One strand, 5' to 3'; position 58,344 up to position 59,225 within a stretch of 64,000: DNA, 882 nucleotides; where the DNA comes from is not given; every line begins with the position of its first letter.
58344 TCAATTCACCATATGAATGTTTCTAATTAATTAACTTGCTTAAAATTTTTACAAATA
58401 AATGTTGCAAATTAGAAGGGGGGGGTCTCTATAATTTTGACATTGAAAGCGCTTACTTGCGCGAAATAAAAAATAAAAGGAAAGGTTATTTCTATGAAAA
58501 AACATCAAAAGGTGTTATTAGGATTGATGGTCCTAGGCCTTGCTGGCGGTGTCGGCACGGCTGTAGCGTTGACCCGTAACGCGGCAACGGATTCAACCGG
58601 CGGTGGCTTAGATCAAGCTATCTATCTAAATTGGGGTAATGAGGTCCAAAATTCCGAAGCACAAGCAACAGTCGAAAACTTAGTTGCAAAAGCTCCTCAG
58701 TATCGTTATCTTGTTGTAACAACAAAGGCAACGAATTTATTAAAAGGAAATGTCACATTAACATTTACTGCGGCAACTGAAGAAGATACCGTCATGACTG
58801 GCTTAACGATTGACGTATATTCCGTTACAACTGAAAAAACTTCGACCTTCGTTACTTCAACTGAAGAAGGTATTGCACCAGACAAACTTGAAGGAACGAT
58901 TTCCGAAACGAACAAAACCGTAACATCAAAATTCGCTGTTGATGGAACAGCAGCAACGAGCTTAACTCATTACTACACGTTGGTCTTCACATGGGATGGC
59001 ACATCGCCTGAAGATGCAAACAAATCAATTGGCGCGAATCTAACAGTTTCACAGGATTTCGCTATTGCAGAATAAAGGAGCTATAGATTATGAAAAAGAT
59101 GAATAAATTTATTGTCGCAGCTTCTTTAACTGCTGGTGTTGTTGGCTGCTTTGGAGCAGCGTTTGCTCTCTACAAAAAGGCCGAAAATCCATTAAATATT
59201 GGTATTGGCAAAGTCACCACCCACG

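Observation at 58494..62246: SipW-type signal peptidase operon with three cognate secreted proteins: a TasA-like fibre/matrix system in a non-Bacillus host, apparently coupled to starch binding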

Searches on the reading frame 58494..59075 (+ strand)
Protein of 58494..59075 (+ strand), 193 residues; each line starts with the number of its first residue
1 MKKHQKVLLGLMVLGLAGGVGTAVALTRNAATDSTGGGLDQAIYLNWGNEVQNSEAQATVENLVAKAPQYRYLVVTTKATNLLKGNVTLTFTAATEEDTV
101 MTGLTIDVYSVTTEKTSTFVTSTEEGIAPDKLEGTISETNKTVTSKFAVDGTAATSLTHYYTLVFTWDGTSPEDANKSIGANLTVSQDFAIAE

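Call 5: search_protein_families(library=pfam, proteins=[window:58494-59075:+], max_evalue=1)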
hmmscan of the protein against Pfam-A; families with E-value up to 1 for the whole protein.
window:58494-59075:+ (193 aa): 1 family
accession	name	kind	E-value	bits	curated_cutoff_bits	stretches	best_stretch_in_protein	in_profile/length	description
PF04755.18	PAP_fibrillin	-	0.022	15.2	22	1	48-153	17-121/198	PAP_fibrillin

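Call 6: search_protein_families(library=ncbifam, proteins=[window:58494-59075:+], max_evalue=1)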
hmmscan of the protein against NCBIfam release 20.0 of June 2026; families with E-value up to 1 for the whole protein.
window:58494-59075:+ (193 aa): 3 families
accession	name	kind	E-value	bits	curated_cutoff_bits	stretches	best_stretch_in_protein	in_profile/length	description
NF001956.0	PRK00733.3-1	equivalog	0.0022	16.7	1321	1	72-174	409-514/704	sodium-translocating pyrophosphatase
NF052252.1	flav_redu_LuxG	exception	0.013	14.6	340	1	14-87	106-178/232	flavin mononucleotide reductase LuxG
TIGR01443.1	intein_Cterm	domain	0.071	13.4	15.6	1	107-124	1-16/24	intein C-terminal splicing region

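Call 25: find_homologous_proteins(query=window:58494-59075:+)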
Query window:58494-59075:+ (193 aa): 20 proteins with E <= 0.001 among 425 candidates.
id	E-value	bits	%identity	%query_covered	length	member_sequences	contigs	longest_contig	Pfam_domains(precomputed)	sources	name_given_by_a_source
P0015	5.1e-114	396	99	100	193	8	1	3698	-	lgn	-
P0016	7.9e-48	181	55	98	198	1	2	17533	-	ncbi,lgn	-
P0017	6.5e-41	158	51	99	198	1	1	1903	-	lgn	-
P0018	9.1e-40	155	52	98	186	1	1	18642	-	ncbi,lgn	-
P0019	1.2e-38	151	48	98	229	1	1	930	-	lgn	-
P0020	4.3e-37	146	50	100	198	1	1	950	-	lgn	-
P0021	6.1e-35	139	45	98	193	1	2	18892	-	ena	-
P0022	5.2e-33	133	46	98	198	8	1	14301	-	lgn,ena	-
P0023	8.0e-33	132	47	98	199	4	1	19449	-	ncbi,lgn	-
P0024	5.2e-32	129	46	98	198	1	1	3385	-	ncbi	-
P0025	5.2e-32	129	46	98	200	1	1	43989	-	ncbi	-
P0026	2.8e-31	127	42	99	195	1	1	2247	-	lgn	-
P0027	6.3e-31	126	47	98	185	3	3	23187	-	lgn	-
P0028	3.8e-30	123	45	100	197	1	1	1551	-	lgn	-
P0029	4.1e-30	123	45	93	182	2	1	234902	-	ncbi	-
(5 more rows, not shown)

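Call 34: search_solved_structures(query=A2, max_evalue=10)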
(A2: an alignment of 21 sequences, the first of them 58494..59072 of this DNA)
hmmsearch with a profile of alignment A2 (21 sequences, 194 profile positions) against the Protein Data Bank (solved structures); distinct sequences matched with E-value up to 10: 0.

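Call 36: predict_structure(alignment_id=A2)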
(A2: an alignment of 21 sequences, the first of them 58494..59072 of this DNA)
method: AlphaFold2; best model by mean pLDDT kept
length: 193 residues; sequences in the alignment: 21
mean_pLDDT: 67.0   pTM: 0.67
mean pLDDT of the five models: 67.0, 66.5, 66.4, 65.3, 64.9
residues with pLDDT >= 90: 31; 70-90: 80; 50-70: 26; < 50: 56
segments of 3 or more residues with pLDDT < 50: 1-40, 42-57
pLDDT, mean of each block of 10 residues (from residue 1): 37 29 32 30 44 46 82 70 73 86 92 83 70 94 86 66 90 86 77 66
secondary structure, 60 per line:
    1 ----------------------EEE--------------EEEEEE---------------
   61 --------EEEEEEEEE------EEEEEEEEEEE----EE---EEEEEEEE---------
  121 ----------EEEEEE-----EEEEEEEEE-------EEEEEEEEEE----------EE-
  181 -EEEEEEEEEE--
elements in order: E23-25 E40-45 E69-77 E84-94 E104-111 E131-136 E142-150 E158-167 E182-191

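Call 43: search_protein_families(library=pfam, alignment_id=A2, max_evalue=10)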
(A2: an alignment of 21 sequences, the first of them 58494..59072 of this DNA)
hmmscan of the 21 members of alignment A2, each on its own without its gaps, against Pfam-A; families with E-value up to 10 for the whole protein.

A. member 1, window:58494-59072:+ (193 aa): 1 family
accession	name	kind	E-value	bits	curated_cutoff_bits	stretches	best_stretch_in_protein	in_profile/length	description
PF04755.18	PAP_fibrillin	-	0.022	15.2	22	1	48-153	17-121/198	PAP_fibrillin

B. families by the number of members that match (of 21 scanned): 17 families
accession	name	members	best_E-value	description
PF00175.26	NAD_binding_1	4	0.0027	Oxidoreductase NAD-binding domain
PF04755.18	PAP_fibrillin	2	0.0074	PAP_fibrillin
PF20538.3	DUF6753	2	0.16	Family of unknown function (DUF6753)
PF03515.19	Cloacin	1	0.0012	Colicin-like bacteriocin tRNase domain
PF20569.3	DUF6778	1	0.048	Family of unknown function (DUF6778)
PF06226.18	DUF1007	1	0.055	Protein of unknown function (DUF1007)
PF01400.30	Astacin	1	0.068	Astacin (Peptidase family M12A)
PF05215.19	Spiralin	1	0.077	Spiralin domain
PF21853.1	DUF6912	1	0.1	Family of unknown function (DUF6912)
PF16229.10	DUF4888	1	0.11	Domain of unknown function (DUF4888)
PF15530.11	Ntox25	1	0.12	Bacterial toxin 25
PF25480.1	DUF7904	1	0.19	Domain of unknown function (DUF7904)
PF20550.3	DUF6764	1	0.19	Family of unknown function (DUF6764)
PF13567.11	DUF4131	1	0.24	Domain of unknown function (DUF4131)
PF25564.1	DUF7933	1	0.82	Domain of unknown function (DUF7933)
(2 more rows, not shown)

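Call 51: search_protein_representatives(alignment_id=A2)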
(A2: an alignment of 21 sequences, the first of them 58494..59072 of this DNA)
Query: 21 sequences, 194 profile positions. Proteins with E-value up to 0.001 (for the whole library): 124; up to 1e-10: 71; up to 1e-30: 44. The best 124 are listed.
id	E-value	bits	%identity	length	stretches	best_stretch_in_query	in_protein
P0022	7.9e-78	277.3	-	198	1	1-192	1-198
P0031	2.9e-72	259.2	-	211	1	1-193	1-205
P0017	3.0e-72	259.1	-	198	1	1-193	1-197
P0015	2.2e-71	256.3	-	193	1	1-192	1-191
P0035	4.9e-66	238.8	-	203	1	1-193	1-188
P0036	5.5e-66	238.7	-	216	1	1-193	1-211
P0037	7.4e-59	215.4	-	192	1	1-191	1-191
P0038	1.4e-58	214.5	-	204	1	1-193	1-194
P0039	1.5e-58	214.4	-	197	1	1-192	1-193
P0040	2.1e-57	210.7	-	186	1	1-192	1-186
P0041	1.0e-55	205.2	-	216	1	1-193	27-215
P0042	6.1e-53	196.1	-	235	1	1-193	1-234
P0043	1.4e-52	194.9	-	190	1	1-193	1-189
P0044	2.1e-52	194.4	-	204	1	1-193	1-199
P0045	4.6e-52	193.2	-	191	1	1-191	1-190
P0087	3.0e-22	96.0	-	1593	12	14-61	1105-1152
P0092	9.5e-17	78.0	-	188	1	1-192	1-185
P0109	3.5e-09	53.3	-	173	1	9-187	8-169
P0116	2.3e-08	50.7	-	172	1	1-192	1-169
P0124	1.0e-07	48.6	-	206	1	1-163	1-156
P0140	8.5e-06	42.3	-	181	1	3-193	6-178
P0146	6.5e-05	39.4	-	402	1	1-161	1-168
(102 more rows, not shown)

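Call 53: find_encoding_contigs(protein=P0146, flank=8000, max_places=3)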
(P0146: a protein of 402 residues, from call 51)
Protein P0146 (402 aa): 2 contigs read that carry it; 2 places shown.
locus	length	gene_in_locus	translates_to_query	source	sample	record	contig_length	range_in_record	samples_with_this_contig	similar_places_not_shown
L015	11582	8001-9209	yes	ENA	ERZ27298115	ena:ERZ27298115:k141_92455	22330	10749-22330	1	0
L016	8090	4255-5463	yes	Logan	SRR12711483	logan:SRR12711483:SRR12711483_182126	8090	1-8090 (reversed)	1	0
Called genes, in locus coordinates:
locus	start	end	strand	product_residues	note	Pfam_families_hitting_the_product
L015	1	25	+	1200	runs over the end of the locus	PF04563:RNA_pol_Rpb2_1, PF04561:RNA_pol_Rpb2_2, PF04565:RNA_pol_Rpb2_3, PF10385:RNA_pol_Rpb2_45, PF00562:RNA_pol_Rpb2_6, PF04560:RNA_pol_Rpb2_7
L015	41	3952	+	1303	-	PF04997:RNA_pol_Rpb1_1, PF00623:RNA_pol_Rpb1_2, PF04983:RNA_pol_Rpb1_3, PF05000:RNA_pol_Rpb1_4, PF04998:RNA_pol_Rpb1_5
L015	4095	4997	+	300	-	PF02645:DegV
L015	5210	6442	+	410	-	PF16738:CBM26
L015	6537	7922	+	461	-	-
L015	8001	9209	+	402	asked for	-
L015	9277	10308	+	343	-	-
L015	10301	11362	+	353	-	-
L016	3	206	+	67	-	?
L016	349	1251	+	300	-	PF02645:DegV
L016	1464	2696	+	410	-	PF16738:CBM26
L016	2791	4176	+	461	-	-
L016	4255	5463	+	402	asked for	-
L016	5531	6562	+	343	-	-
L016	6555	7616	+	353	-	-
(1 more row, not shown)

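Call 54: find_encoding_contigs(protein=P0116, flank=8000, max_places=3)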
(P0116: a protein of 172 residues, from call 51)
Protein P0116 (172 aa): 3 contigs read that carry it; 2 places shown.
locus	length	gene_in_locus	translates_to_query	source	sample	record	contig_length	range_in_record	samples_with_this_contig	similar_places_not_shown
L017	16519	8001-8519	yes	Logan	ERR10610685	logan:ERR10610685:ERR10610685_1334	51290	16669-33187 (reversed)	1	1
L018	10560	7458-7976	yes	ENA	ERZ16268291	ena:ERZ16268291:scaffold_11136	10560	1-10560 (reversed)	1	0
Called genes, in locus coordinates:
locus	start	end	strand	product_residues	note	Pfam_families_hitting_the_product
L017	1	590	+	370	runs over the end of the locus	PF00248:Aldo_ket_red, PF13746:Fer4_18 (faint), PF13187:Fer4_9, PF13237:Fer4_10 (faint), PF13534:Fer4_17 (weak)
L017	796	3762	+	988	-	PF03714:PUD, PF02922:CBM_48 (weak)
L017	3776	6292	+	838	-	PF03714:PUD (faint), PF00128:Alpha-amylase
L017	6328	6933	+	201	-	-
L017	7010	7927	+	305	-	-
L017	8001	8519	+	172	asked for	-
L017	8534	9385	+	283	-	-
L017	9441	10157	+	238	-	-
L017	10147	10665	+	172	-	-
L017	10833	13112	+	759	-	-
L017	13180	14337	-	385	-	-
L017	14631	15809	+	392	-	PF00438:S-AdoMet_synt_N, PF02772:S-AdoMet_synt_M, PF02773:S-AdoMet_synt_C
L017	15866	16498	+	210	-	PF00702:Hydrolase, PF13419:HAD_2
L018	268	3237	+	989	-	PF03714:PUD, PF02922:CBM_48 (weak)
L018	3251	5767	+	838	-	PF03714:PUD (faint), PF00128:Alpha-amylase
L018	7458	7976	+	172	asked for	-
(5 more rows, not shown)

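Call 57: search_protein_families(library=ncbifam, proteins=[L015:5210-6439:+, L015:8001-9206:+, L015:9277-10305:+, L015:10298-11359:+, L017:8001-8516:+, L017:8534-9382:+, L017:9441-10154:+, L017:10147-10662:+, L017:6328-6930:+, L017:7010-7924:+], max_evalue=10)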
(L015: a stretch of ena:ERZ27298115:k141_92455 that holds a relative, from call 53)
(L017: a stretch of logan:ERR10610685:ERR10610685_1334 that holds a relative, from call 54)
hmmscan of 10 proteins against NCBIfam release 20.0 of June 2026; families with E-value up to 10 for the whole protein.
L015:5210-6439:+ (410 aa): 0 families

L015:8001-9206:+ (402 aa): 0 families

L015:9277-10305:+ (343 aa): 5 families
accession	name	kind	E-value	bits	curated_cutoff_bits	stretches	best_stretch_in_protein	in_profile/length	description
NF046067.1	SigPepSipWBacil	equivalog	2e-10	40.6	190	2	7-124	2-103/189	signal peptidase I SipW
TIGR02228.1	sigpep_I_arch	equivalog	0.016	15.1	51.85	1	8-119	2-92/158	signal peptidase I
TIGR02227.1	sigpep_I_bact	equivalog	0.053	13.4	47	1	69-133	33-95/162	signal peptidase I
NF047564.1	PSM_export_PmtD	equivalog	0.48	10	220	1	3-30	127-154/242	phenol-soluble modulin export ABC transporter permease subunit PmtD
NF045849.1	ICE_MMCAP2_0565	equivalog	1.7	8.3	40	1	292-324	16-50/80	Mbov_0395 family pilin-like conjugal transfer protein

L015:10298-11359:+ (354 aa): 0 families

L017:8001-8516:+ (172 aa): 1 family
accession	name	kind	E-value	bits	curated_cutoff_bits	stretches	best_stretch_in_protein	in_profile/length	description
NF041327.1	Bgr08870_fam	equivalog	0.066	13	150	1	77-127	159-205/209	Bgr_08870 family protein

L017:8534-9382:+ (283 aa): 2 families
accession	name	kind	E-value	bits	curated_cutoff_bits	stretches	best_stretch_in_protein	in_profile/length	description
NF047378.1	photo_II_Psb35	equivalog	0.13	11.8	40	1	8-29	5-27/46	photosystem II assembly protein Psb35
NF012196.1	Ig_like_ice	domain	0.16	11.8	50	1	124-190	35-94/108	Ig-like domain-containing protein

L017:9441-10154:+ (238 aa): 5 families
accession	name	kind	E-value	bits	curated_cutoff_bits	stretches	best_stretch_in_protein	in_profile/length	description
NF046067.1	SigPepSipWBacil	equivalog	6.9e-11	42.1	190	1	17-204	7-185/189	signal peptidase I SipW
TIGR02228.1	sigpep_I_arch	equivalog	6.6e-09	35.8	51.85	1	82-167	49-138/158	signal peptidase I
TIGR04402.2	mob_CxxC_CxxC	subfamily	0.0034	17.7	70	1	6-40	51-85/180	mobilome CxxCx(11)CxxC protein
NF042931.1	SAG1386_EF1546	equivalog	0.0067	16.5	80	2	172-228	36-96/158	SAG1386/EF1546 family surface-associated protein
NF006283.1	PRK08455.1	equivalog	0.069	12.8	187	2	172-218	26-72/182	flagellar basal body-associated protein FliL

L017:10147-10662:+ (172 aa): 0 families

L017:6328-6930:+ (201 aa): 6 families
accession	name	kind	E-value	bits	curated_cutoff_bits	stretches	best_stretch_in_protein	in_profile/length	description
TIGR01675.1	plant-AP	equivalog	0.00063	19.1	264.3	1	116-177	70-130/229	plant acid phosphatase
NF050142.1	PG1828_fam_lipo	equivalog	0.011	16.4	50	1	5-59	3-56/59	PG1828 family lipoprotein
NF053689.1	BamJ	equivalog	0.018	15.3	100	1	1-78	1-80/184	BamJ family beta-barrel-assembly machinery protein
TIGR04313.1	aro_clust_Mycop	subfamily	0.042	13.5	40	1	1-60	1-65/296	aromatic motif membrane protein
NF058647.1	lipo_LytA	equivalog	0.057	13.6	110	1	1-60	1-61/107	acidic lipoprotein LytA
NF052551.1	EnvBioLpgNMYCTU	equivalog_domain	0.13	11.6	250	1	6-62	5-65/227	envelope biogenesis lipoprotein LpqN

L017:7010-7924:+ (305 aa): 0 families

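Call 58: search_protein_families(library=pfam, proteins=[L015:5210-6439:+, L015:8001-9206:+, L015:9277-10305:+, L015:10298-11359:+, L017:8001-8516:+, L017:8534-9382:+, L017:9441-10154:+, L017:10147-10662:+, L017:6328-6930:+, L017:7010-7924:+], max_evalue=1)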
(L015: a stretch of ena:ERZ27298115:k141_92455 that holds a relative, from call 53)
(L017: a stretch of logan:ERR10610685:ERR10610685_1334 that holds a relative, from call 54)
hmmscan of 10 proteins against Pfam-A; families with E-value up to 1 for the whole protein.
L015:5210-6439:+ (410 aa): 1 family
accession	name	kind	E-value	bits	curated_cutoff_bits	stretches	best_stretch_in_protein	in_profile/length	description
PF16738.10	CBM26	-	6.2e-11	42.7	28.1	1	215-280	1-67/70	Starch-binding module 26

L015:8001-9206:+ (402 aa): 2 families
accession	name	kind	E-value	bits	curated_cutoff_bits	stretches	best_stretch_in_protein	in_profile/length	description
PF01611.21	Filo_glycop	-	0.035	13.4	25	1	123-186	302-364/395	Filovirus glycoprotein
PF22076.2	Cep192_D6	-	0.064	13.9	35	1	137-177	10-48/101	Cep192 domain 6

L015:9277-10305:+ (343 aa): 0 families

L015:10298-11359:+ (354 aa): 0 families

L017:8001-8516:+ (172 aa): 2 families
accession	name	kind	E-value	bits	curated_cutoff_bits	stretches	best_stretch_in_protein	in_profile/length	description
PF22579.2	Cbm74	-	0.055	13.7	27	1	152-169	33-50/64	Carbohydrate binding module-like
PF16655.11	PhoD_N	-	0.087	13.8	30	1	98-148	30-80/90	PhoD-like phosphatase, N-terminal domain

L017:8534-9382:+ (283 aa): 0 families

L017:9441-10154:+ (238 aa): 6 families
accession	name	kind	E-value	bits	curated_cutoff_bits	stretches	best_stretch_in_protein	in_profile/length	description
PF22251.1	PFF1_TM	-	0.00092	19.2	32.3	1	166-234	95-166/300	Vacuolar membrane protease, transmembrane domain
PF16118.10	DUF4834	-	0.0087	17.4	27.8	1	173-234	11-79/99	Domain of unknown function (DUF4834)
PF04923.17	Ninjurin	-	0.019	15.3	26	0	167-197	45-75/102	Ninjurin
PF06783.16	UPF0239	-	0.049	14.3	25.4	1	166-215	23-71/88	Uncharacterised protein family (UPF0239)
PF13687.11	DUF4153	-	0.051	13.2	27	1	2-45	243-286/373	Domain of unknown function (DUF4153)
PF06422.18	PDR_CDR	-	0.15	12.4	20.5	0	169-209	50-90/92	CDR ABC transporter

L017:10147-10662:+ (172 aa): 1 family
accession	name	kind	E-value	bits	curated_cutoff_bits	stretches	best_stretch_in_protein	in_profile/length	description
PF17721.6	POU2AF2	-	0.018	15.8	25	1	21-69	176-224/233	POU domain class 2-associating factor 2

L017:6328-6930:+ (201 aa): 3 families
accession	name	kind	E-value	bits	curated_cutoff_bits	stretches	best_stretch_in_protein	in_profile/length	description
PF16738.10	CBM26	-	0.0036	17.8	28.1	1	96-143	12-60/70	Starch-binding module 26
PF14573.12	PP-binding_2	-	0.029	15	32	1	20-75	24-79/96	Acyl-carrier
PF11105.14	CCAP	-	0.25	11.7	27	1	21-99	48-120/128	Arthropod cardioacceleratory peptide 2a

L017:7010-7924:+ (305 aa): 1 family
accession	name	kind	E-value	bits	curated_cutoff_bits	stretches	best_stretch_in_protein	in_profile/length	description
PF16738.10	CBM26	-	0.099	13.2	28.1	1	202-259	13-68/70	Starch-binding module 26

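Call 64: search_solved_structures(query=A3, max_evalue=10, show_alignments=2)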
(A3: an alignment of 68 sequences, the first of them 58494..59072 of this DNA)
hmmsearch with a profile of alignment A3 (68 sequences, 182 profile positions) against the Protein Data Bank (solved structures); distinct sequences matched with E-value up to 10: 3.
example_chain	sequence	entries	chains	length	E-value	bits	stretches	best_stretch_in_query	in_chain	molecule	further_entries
6yfo_AA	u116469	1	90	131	0.021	18.1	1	75-131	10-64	coat protein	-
5kpe_A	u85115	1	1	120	0.074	16.3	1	126-173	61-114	De novo Beta Sheet Design Protein OR664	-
4eig_B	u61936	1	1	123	0.84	12.9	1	97-155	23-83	CA1698 camel antibody fragment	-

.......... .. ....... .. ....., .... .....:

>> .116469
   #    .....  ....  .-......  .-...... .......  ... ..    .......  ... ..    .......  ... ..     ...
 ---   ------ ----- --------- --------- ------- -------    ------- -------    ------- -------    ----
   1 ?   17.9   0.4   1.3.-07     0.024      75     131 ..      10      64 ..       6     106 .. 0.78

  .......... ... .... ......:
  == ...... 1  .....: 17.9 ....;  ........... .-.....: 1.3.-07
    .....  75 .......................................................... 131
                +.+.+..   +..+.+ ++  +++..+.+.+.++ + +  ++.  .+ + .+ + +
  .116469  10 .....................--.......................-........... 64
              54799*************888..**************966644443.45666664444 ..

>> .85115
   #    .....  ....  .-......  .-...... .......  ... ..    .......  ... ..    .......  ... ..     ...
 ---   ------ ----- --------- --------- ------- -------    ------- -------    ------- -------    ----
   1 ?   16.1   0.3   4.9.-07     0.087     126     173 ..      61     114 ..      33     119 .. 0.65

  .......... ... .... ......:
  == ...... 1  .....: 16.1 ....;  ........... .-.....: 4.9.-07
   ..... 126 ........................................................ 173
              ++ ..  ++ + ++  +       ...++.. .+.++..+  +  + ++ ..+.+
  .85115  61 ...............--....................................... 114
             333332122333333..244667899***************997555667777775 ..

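Call 70: fold_search(model_id=the predicted structure, library=pdb)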
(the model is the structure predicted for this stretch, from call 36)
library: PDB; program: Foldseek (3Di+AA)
matches with E <= 10: 1469; with E <= 0.001: 0
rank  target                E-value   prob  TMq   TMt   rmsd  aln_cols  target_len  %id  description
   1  3nru_K                8.5e-03  0.93  0.26  0.30   8.8       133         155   15  Ligand binding domain of EPHA7 (released 2010-12-08)
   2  9k3m_AA               1.5e-02  0.90  0.31  0.33  12.7       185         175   11  The structure of Microviridae PJNS001 (released 2025-08-13)
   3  3nru_H                1.7e-02  0.84  0.21  0.24   8.3       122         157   14  Ligand binding domain of EPHA7 (released 2010-12-08)
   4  1gff_2                1.7e-02  0.82  0.25  0.26   8.2       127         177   13  THE ATOMIC STRUCTURE OF THE DEGRADED PROCAPSID PARTICLE OF THE BACTERIOPHAGE G4: INDUCED STRUCTURAL CHANGES IN THE PRE (released 1996-04-03)
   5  3nru_F                2.1e-02  0.75  0.20  0.24   9.2       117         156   14  Ligand binding domain of EPHA7 (released 2010-12-08)
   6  3nru_A                2.2e-02  0.85  0.28  0.31   7.4       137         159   14  Ligand binding domain of EPHA7 (released 2010-12-08)
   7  5b4n_A                2.3e-02  0.66  0.21  0.23   9.1       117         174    8  Structure analysis of function associated loop mutant of substrate recognition domain of Fbs1 ubiquitin ligase (released 2016-09-14)
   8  1m06_G                2.4e-02  0.85  0.29  0.30   8.7       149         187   10  Structural Studies of Bacteriophage alpha3 Assembly, X-Ray Crystallography (released 2002-12-25)
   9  4z13_B                2.8e-02  0.75  0.30  0.14  14.9       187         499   13  Recombinantly expressed latent aurone synthase (polyphenol oxidase) co-crystallized with hexatungstotellurate(VI) and  (released 2016-03-23)
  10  2bpa_2                3.1e-02  0.60  0.23  0.25  11.7       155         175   10  ATOMIC STRUCTURE OF SINGLE-STRANDED DNA BACTERIOPHAGE PHIX174 AND ITS FUNCTIONAL IMPLICATIONS (released 1991-12-03)
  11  2df7_H                3.3e-02  0.13  0.14  0.09  22.9       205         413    9  Crystal structure of infectious bursal disease virus VP2 subviral particle (released 2006-06-27)
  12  7kp4_B                3.5e-02  0.72  0.25  0.32   6.7       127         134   10  Crystal structure of human claudin-4 in complex with Clostridium perfringens enterotoxin C-terminal domain (released 2020-12-09)
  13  2df7_P                3.8e-02  0.16  0.16  0.10  21.9       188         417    9  Crystal structure of infectious bursal disease virus VP2 subviral particle (released 2006-06-27)
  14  9pzi_G                4.0e-02  0.85  0.25  0.35   6.4       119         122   10  Crystal Structure of synthetic antibody COP-2 in complex with the C-terminal domain of Clostridium perfringens enterot (released 2025-08-20)
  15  3nru_G                4.0e-02  0.60  0.21  0.24   8.3       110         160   14  Ligand binding domain of EPHA7 (released 2010-12-08)
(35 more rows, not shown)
